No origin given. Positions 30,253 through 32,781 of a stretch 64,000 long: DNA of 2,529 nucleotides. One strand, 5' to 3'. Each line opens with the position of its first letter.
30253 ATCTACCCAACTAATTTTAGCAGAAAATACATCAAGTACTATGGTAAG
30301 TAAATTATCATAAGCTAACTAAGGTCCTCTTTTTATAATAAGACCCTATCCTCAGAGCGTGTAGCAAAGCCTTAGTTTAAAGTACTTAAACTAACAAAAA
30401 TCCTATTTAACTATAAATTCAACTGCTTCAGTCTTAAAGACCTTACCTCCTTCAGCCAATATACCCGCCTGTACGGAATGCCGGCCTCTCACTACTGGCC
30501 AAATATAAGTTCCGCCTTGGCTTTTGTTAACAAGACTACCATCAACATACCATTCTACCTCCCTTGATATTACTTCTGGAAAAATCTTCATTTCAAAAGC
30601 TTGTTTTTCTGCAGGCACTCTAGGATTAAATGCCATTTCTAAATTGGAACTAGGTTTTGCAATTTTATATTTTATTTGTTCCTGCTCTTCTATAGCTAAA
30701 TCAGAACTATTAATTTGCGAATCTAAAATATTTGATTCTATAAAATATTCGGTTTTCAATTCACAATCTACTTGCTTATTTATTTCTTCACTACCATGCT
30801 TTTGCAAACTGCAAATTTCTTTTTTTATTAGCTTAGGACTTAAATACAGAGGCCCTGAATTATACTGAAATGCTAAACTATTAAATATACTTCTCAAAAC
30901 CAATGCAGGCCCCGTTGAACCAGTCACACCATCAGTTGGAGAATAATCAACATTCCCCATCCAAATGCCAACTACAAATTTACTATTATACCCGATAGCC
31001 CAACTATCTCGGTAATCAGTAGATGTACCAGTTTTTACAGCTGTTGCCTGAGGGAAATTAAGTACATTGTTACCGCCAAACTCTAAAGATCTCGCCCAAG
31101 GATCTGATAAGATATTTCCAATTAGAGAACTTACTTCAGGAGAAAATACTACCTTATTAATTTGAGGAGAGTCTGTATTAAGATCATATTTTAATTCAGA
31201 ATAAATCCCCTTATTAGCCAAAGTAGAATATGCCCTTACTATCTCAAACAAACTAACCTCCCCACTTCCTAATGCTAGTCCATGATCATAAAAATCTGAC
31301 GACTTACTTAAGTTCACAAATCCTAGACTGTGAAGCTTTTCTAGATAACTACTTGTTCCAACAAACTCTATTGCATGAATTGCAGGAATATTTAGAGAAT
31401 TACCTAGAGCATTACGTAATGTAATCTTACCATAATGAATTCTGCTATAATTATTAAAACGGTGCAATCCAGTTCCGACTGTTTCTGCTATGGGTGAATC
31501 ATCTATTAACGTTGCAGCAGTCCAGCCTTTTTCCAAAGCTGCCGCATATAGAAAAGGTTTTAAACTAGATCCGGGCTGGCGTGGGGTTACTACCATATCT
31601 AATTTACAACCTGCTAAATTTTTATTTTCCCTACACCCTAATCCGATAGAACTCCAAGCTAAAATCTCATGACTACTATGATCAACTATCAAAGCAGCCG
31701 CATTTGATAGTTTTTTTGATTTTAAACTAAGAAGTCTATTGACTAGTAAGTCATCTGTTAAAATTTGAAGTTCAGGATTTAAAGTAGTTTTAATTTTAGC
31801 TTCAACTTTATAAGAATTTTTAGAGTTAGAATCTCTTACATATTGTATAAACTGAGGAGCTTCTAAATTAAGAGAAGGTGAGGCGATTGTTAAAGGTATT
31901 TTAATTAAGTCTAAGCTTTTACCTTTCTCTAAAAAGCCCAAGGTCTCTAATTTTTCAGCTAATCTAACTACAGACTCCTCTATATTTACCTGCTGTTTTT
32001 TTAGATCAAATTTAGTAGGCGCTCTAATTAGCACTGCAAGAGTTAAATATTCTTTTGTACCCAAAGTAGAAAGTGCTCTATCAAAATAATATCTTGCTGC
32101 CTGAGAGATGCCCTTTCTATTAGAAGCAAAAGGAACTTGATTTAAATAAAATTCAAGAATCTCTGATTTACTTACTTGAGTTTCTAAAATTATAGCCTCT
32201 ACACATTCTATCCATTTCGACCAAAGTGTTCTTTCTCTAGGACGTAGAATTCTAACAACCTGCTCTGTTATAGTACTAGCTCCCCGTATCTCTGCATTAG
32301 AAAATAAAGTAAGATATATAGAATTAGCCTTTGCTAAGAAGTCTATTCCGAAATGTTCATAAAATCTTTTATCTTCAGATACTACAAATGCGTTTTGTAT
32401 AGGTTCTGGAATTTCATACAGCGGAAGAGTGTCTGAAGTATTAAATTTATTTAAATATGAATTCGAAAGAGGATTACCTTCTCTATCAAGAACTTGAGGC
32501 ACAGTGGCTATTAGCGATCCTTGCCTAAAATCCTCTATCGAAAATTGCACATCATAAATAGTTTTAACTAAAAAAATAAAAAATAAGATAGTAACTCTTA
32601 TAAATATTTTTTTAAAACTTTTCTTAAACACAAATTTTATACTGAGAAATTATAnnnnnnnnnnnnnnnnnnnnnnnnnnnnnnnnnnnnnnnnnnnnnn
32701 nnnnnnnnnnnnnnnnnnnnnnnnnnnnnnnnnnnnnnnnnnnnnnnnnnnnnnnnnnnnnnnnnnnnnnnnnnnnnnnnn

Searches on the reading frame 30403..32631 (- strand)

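Call 22: search_protein_families(library=ncbifam, proteins=[window:30403-32631:-], max_evalue=0.00001)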
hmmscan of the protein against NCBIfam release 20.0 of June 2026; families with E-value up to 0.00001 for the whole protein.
window:30403-32631:- (742 aa): 13 families
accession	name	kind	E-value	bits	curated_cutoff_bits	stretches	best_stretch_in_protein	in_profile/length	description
TIGR02073.1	PBP_1c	equivalog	1.6e-135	453.5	494.2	1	46-634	13-588/728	penicillin-binding protein 1C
TIGR02074.1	PBP_1a_fam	subfamily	1.8e-89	301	508.75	1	70-584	6-530/535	PBP1A family penicillin-binding protein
NF051885.1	tranpepglycosPbpC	equivalog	1.8e-73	248.2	900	1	68-581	77-588/632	multimodular transpeptidase-transglycosylase PbpC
NF008414.0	PRK11240.1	equivalog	2.7e-69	234.1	1121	1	80-600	78-582/774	peptidoglycan glycosyltransferase PbpC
TIGR02071.1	PBP_1b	equivalog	7.2e-54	183.1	717.75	1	69-586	150-682/729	penicillin-binding protein 1B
NF008643.0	PRK11636.1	equivalog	4.2e-46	157.6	1263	2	69-302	69-309/850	peptidoglycan glycosyltransferase/peptidoglycan DD-transpeptidase MrcA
NF011423.0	PRK14850.1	equivalog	4.6e-39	134.4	1275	1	74-597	165-699/764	penicillin-binding protein 1b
NF007061.0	PRK09506.1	equivalog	7.6e-37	126.5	1120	1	74-579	219-739/825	bifunctional glycosyl transferase/transpeptidase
NF038272.1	strep_PBP1A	exception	1.2e-35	122.9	1075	1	72-498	75-507/658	penicillin-binding protein PBP1A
NF038276.1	strep_PBP2A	exception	9.5e-32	110.1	1100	2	350-572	391-620/716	penicillin-binding protein PBP2A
TIGR02070.1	mono_pep_trsgly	equivalog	1.2e-25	90.4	182.65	1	70-219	59-209/224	monofunctional biosynthetic peptidoglycan transglycosylase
NF038274.1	strep_PBP1B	exception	1.3e-23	83.2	1225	2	73-188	89-210/745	penicillin-binding protein PBP1B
NF010008.0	PRK13481.1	equivalog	2e-22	79.8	270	1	71-229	85-250/269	glycosyltransferase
